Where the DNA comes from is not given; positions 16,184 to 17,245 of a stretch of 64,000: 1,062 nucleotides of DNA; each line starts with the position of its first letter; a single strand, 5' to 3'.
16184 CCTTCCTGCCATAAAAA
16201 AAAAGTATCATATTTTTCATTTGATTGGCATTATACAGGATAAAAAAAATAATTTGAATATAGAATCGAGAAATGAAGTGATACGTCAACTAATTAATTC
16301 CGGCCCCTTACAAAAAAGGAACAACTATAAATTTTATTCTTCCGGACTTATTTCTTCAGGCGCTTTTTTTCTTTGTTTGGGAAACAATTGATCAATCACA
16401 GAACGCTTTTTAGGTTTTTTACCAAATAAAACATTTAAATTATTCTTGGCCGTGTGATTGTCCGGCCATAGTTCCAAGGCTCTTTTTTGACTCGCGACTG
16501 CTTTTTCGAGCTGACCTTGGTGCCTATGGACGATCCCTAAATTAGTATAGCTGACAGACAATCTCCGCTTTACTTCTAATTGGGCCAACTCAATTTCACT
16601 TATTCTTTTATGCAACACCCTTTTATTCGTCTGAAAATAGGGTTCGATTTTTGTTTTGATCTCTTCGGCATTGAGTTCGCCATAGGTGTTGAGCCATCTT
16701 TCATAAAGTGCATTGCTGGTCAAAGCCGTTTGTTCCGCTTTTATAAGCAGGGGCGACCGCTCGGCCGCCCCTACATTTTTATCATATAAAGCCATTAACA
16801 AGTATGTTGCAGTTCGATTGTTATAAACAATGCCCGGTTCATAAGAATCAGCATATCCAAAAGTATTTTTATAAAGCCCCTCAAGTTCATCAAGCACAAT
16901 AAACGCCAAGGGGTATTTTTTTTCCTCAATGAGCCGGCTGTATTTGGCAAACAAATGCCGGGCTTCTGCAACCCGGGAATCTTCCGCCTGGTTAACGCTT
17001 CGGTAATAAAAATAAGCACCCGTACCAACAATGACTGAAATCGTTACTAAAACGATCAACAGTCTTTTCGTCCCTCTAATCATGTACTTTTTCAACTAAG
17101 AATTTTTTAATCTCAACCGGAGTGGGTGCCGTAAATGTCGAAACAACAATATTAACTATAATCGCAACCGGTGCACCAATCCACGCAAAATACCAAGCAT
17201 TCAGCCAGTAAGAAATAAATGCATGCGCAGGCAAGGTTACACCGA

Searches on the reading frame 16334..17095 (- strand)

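Call 111: search_protein_families(library=pfam, proteins=[window:16334-17095:-], max_evalue=0.0001)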
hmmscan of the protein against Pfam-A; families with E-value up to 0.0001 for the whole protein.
window:16334-17095:- (253 aa): 4 families
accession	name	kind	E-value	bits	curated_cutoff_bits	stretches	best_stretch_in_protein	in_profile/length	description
PF00515.34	TPR_1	-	7.6e-06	26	27.8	1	182-213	3-34/34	Tetratricopeptide repeat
PF13424.12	TPR_12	-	1.6e-05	25.4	30.1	1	182-210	5-33/77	Tetratricopeptide repeat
PF13374.12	TPR_10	-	5.4e-05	23.5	27.5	0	182-210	4-32/42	Tetratricopeptide repeat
PF07719.23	TPR_2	-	6.2e-05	23.3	27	0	183-211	4-32/34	Tetratricopeptide repeat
